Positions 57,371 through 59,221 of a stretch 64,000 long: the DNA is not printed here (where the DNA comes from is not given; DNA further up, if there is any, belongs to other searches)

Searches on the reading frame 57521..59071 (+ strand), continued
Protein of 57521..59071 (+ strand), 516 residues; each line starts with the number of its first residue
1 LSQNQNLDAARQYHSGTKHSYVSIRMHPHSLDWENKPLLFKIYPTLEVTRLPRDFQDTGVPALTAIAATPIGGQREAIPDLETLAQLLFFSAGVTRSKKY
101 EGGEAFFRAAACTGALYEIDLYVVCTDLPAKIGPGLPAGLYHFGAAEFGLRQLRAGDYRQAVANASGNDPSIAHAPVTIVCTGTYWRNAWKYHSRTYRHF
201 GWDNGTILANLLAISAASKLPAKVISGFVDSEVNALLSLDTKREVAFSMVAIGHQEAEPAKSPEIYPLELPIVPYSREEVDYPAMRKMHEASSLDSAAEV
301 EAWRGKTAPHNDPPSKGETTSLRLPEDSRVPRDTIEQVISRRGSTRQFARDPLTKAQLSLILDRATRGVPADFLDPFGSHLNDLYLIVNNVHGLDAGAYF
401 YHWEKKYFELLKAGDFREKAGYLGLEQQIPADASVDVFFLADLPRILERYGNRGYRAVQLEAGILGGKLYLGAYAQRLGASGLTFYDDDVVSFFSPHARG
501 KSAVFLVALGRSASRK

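Call 31: search_protein_representatives(protein=window:57521-59071:+)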
Query: 516 residues. Proteins with E-value up to 0.001 (for the whole library): 7078; up to 1e-10: 3148; up to 1e-30: 900. The best 150 are listed.
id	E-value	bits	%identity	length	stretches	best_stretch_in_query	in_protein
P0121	6.7e-191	651.7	60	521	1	3-515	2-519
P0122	1.6e-153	528.4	50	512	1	4-515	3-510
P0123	1.8e-151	521.6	52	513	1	4-515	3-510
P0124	7.0e-149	513.1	51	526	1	9-514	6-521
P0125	4.0e-148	510.6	47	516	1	4-514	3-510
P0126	1.1e-141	489.4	47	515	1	4-514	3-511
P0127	3.6e-139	481.1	47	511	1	3-511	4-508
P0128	1.0e-134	466.4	50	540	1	3-512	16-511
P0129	1.1e-134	466.3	45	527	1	3-516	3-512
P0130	4.7e-133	460.9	47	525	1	9-512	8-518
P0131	5.0e-132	457.5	47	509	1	7-516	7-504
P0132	4.9e-131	454.3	46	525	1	4-515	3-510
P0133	5.9e-131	454.0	45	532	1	8-513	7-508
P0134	7.9e-131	453.6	49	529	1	4-514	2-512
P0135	1.3e-130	452.9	46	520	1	5-513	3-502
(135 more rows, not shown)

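Call 33: find_related_loci(query=A1, collection=genome_contigs, flank=10000)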
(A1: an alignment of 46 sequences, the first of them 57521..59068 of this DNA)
Query A1 (516 aa) in genome_contigs; peptide patterns used: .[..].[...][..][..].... (x = any residue, [..] = any of these).
600 stretches matched a pattern (row limit reached: there are more); 571 encode a relative of the query (tblastn E <= 1e-3); the best 80 are kept; 80 distinct loci.
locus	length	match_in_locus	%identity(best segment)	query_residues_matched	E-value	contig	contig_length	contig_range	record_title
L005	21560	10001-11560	77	1-516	0e+0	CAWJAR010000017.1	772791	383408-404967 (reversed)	MAG: uncultured Acidobacteriaceae bacterium isolate MFD06298.bin.1.70 genome assembly, contig: contig_7881, whole genome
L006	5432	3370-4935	77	1-516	0e+0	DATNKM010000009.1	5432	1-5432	MAG TPA_asm: Candidatus Acidiferrales bacterium isolate SMAG_U11425 k141_624347, whole genome shotgun sequence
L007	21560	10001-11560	76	1-516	0e+0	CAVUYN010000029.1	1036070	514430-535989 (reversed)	MAG: uncultured Acidobacteriota bacterium isolate MFD06085.bin.1.86 genome assembly, contig: contig_7424, whole genome s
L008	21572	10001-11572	76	1-516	0e+0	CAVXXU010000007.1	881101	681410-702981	MAG: uncultured Acidobacteriaceae bacterium isolate MFD00008.bin.1.10 genome assembly, contig: contig_4729, whole genome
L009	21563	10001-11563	74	1-516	0e+0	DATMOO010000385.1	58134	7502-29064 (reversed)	MAG TPA_asm: Candidatus Sulfotelmatobacter sp. isolate SMAG_U12878 k141_3500266, whole genome shotgun sequence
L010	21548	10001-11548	76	1-516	0e+0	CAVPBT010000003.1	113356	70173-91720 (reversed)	MAG: uncultured Acidobacteriaceae bacterium isolate MFD00008.bin.1.139 genome assembly, contig: contig_31698, whole geno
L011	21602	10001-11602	73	1-516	0e+0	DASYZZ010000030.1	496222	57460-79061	MAG TPA_asm: Candidatus Sulfotelmatobacter sp. isolate SMAG_U6375 k141_299138, whole genome shotgun sequence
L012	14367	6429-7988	75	1-516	0e+0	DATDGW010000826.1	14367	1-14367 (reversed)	MAG TPA_asm: Candidatus Sulfotelmatobacter sp. isolate SMAG_U262 k141_491999, whole genome shotgun sequence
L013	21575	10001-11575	73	1-516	0e+0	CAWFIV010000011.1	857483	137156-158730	MAG: uncultured Acidobacteriota bacterium isolate MFD02248.bin.1.173 genome assembly, contig: contig_34371, whole genome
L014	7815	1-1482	74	26-516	0e+0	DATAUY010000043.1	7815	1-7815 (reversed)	MAG TPA_asm: Candidatus Sulfotelmatobacter sp. isolate SMAG_U5584 k141_389177, whole genome shotgun sequence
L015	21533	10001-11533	64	1-516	0e+0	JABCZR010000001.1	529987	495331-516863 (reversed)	MAG: Acidobacteria bacterium isolate Inc-BW-H-2-O_MAG38 Ga0210397_10000002, whole genome shotgun sequence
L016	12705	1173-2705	64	1-516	0e+0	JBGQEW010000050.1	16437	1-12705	MAG: Terriglobia bacterium isolate OBJ2_061818_090_68 k141_2258045_length_16437_cov_20.1094, whole genome shotgun sequen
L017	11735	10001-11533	64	1-516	0e+0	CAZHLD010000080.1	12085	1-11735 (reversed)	MAG TPA_asm: uncultured Acidobacteriaceae bacterium isolate SRP119689_co1_173 genome assembly, contig: NODE_7866_length_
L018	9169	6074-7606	64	1-516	0e+0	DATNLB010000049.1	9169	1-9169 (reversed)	MAG TPA_asm: Candidatus Acidiferrales bacterium isolate SMAG_U11440 k141_495727, whole genome shotgun sequence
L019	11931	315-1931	61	1-516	0e+0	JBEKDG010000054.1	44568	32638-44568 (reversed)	MAG: Terriglobales bacterium isolate SPRUCE 178 SPRUCE_178_54, whole genome shotgun sequence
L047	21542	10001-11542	57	3-516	0e+0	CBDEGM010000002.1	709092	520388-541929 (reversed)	MAG: Acidobacteriota bacterium isolate 63da1ed5-0035-4823-a345-c6a6c0b04f97 genome assembly, contig: contig_2, whole gen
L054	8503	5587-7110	56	4-514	0e+0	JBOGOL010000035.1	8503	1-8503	MAG: Blastocatellia bacterium isolate M3-S_metawrap_bin.6 k127_3912582, whole genome shotgun sequence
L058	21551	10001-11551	55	1-516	2e-178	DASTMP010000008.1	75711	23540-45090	MAG TPA_asm: Blastocatellia bacterium isolate SMAG_U3747 k141_2030530, whole genome shotgun sequence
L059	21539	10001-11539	53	1-516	2e-178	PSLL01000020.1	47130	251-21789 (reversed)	MAG: Candidatus Dadabacteria bacterium isolate ERB_12_1 NODE_149_length_47130_cov_4.230908, whole genome shotgun sequenc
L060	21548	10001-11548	56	4-512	3e-178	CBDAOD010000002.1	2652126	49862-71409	MAG: Vicinamibacterales bacterium isolate 1282e159-6dd2-4713-bfde-212400ec611b genome assembly, contig: contig_2, whole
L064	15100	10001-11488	57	10-515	3e-173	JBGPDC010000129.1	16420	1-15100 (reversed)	MAG: Terriglobia bacterium isolate OBJ_0618_050_34 k141_4591123_length_16420_cov_12.2504, whole genome shotgun sequence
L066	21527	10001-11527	54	4-516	3e-172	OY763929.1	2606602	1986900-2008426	MAG: Dehalococcoidia bacterium isolate b8c59f79-82fb-4549-ad1a-ab6c7f2c8c82 genome assembly, chromosome: 1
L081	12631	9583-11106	48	1-511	5e-156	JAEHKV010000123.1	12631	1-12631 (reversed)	MAG: Nitrosopumilales archaeon isolate NPMR_NP_theta_1 NPMRTH1C00124, whole genome shotgun sequence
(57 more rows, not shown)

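Call 39: search_protein_families(library=ncbifam, proteins=[L047:12945-13457:+, L047:12061-12852:-, L064:11473-12129:-, L060:8035-9063:-, L058:8521-9546:+], max_evalue=0.0001)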
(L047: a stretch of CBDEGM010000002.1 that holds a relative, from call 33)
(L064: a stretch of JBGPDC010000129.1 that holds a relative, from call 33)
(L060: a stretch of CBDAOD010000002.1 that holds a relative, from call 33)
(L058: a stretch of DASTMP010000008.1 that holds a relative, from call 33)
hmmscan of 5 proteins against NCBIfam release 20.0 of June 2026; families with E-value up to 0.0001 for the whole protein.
L047:12945-13457:+ (170 aa): 4 families
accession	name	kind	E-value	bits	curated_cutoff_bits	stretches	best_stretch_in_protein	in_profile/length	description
TIGR03618.1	Rv1155_F420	subfamily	7.7e-34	116.6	79.05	1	47-166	2-126/127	TIGR03618 family F420-dependent PPOX class oxidoreductase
TIGR03667.1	Rv3369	hypoth_equivalog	1.4e-09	38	125.3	1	53-144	14-105/130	TIGR03667 family PPOX class F420-dependent oxidoreductase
TIGR03666.1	Rv2061_F420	subfamily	4.5e-09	36.1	84.9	1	46-140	5-99/132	PPOX class F420-dependent oxidoreductase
TIGR04023.1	PPOX_MSMEG_5819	subfamily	1.4e-08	34.7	85.6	1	45-132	4-99/115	PPOX class F420-dependent oxidoreductase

L047:12061-12852:- (263 aa): 2 families
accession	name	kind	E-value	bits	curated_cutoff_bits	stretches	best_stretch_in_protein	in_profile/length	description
NF033545.0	transpos_IS630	equivalog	1.2e-18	67.6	100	1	41-145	10-107/299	IS630 family transposase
NF033577.2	transpos_IS481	equivalog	8.7e-05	22.2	224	0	44-146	11-105/284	IS481 family transposase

L064:11473-12129:- (218 aa): 0 families

L060:8035-9063:- (342 aa): 0 families

L058:8521-9546:+ (341 aa): 27 families (the best 25 are shown)
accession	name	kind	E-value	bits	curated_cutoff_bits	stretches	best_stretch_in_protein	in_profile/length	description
TIGR03559.1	F420_Rv3520c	subfamily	1.5e-141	471.2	335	1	2-324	1-323/325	LLM class F420-dependent oxidoreductase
TIGR04024.1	F420_NP1902A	hypoth_equivalog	4.8e-65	219.5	345.4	1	14-317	14-301/330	TIGR04024 family LLM class F420-dependent oxidoreductase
TIGR03841.1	F420_Rv3093c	subfamily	8.3e-44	150.2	213.65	1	7-324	1-293/298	LLM class F420-dependent oxidoreductase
TIGR03555.1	F420_mer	equivalog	3.5e-39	135.1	348.7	1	19-327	16-306/325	5,10-methylenetetrahydromethanopterin reductase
NF002619.0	PRK02271.1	equivalog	1.9e-36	126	276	1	18-327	17-307/329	5,10-methylenetetrahydromethanopterin reductase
TIGR03564.1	F420_MSMEG_4879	subfamily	1.1e-35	123.6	234.25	1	19-246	3-217/265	TIGR03564 family F420-dependent LLM class oxidoreductase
TIGR03617.1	F420_MSMEG_2256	subfamily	5.4e-31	107.7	278.15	1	21-315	1-288/318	TIGR03617 family F420-dependent LLM class oxidoreductase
TIGR03619.1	F420_Rv2161c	subfamily_domain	1.2e-27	97.1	166.9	1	40-215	44-210/247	TIGR03619 family F420-dependent LLM class oxidoreductase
TIGR03620.1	F420_MSMEG_4141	subfamily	8.9e-25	87.6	219.8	2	13-124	16-121/280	TIGR03620 family F420-dependent LLM class oxidoreductase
TIGR03560.1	F420_Rv1855c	subfamily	3.8e-23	82.5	231.4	1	19-211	17-216/227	TIGR03560 family F420-dependent LLM class oxidoreductase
TIGR03857.1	F420_MSMEG_2249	hypoth_equivalog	3.2e-22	79.2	218.4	1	11-323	10-319/329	TIGR03857 family LLM class F420-dependent oxidoreductase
TIGR03621.1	F420_MSMEG_2516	subfamily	1.9e-18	66.6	213.15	1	1-184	1-171/295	TIGR03621 family F420-dependent LLM class oxidoreductase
TIGR03571.1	lucif_BA3436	subfamily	5.1e-18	65.4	303.9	1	15-194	31-212/304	TIGR03571 family LLM class oxidoreductase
TIGR03842.1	F420_CPS_4043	hypoth_equivalog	8.9e-16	57.9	295.45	1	14-322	12-304/329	TIGR03842 family LLM class F420-dependent oxidoreductase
TIGR03557.1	F420_G6P_family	subfamily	2.1e-15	56.7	210.4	1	11-210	9-209/316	TIGR03557 family F420-dependent LLM class oxidoreductase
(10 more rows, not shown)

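Call 44: search_solved_structures(query=A1, max_evalue=10, show_alignments=0)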
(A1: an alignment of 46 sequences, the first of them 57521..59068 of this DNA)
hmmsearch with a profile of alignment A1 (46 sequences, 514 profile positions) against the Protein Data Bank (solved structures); distinct sequences matched with E-value up to 10: 43.
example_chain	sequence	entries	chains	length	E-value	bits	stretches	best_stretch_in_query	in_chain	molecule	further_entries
3eo7_A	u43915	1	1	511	2.5e-99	336.6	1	6-507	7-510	Putative Nitroreductase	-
8pz5_A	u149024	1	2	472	8.9e-19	70.8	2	101-252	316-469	SagB-type dehydrogenase domain protein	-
5lq4_B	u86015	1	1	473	8.9e-19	70.8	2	101-252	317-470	CyaGox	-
6gos_C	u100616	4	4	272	2e-18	69.7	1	103-249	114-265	Microcin B17-processing protein McbC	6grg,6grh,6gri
5lq4_A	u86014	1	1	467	2.3e-18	69.5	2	101-247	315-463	CyaGox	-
7ly5_B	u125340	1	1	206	2.9e-17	65.8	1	329-478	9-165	BmdC, oxidase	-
7ly7_B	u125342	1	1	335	3.4e-17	65.6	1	321-478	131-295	BmdC, Oxidase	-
7ly4_A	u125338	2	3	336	3.4e-17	65.6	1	321-478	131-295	BmdC, Oxidase | BmdC, NRPS oxidase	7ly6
8cqs_A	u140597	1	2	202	4.6e-10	42.1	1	46-232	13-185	Nitroreductase-like protein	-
3hoi_A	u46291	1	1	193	1.6e-09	40.3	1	329-474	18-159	FMN-dependent nitroreductase BF3017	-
3hj9_A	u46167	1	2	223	3.1e-08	36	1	320-476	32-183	Oxidoreductase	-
4g8s_A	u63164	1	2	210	5.5e-05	25.3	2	328-365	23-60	Nitroreductase family protein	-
5uu6_A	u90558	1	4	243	9.5e-05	24.5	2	331-370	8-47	NADPH-flavin oxidoreductase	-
4dn2_A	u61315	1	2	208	0.00092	21.3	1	328-361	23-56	Nitroreductase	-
8cqt_A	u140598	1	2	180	0.00096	21.2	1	423-512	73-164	Putative NADH dehydrogenase/NAD(P)H nitroreductase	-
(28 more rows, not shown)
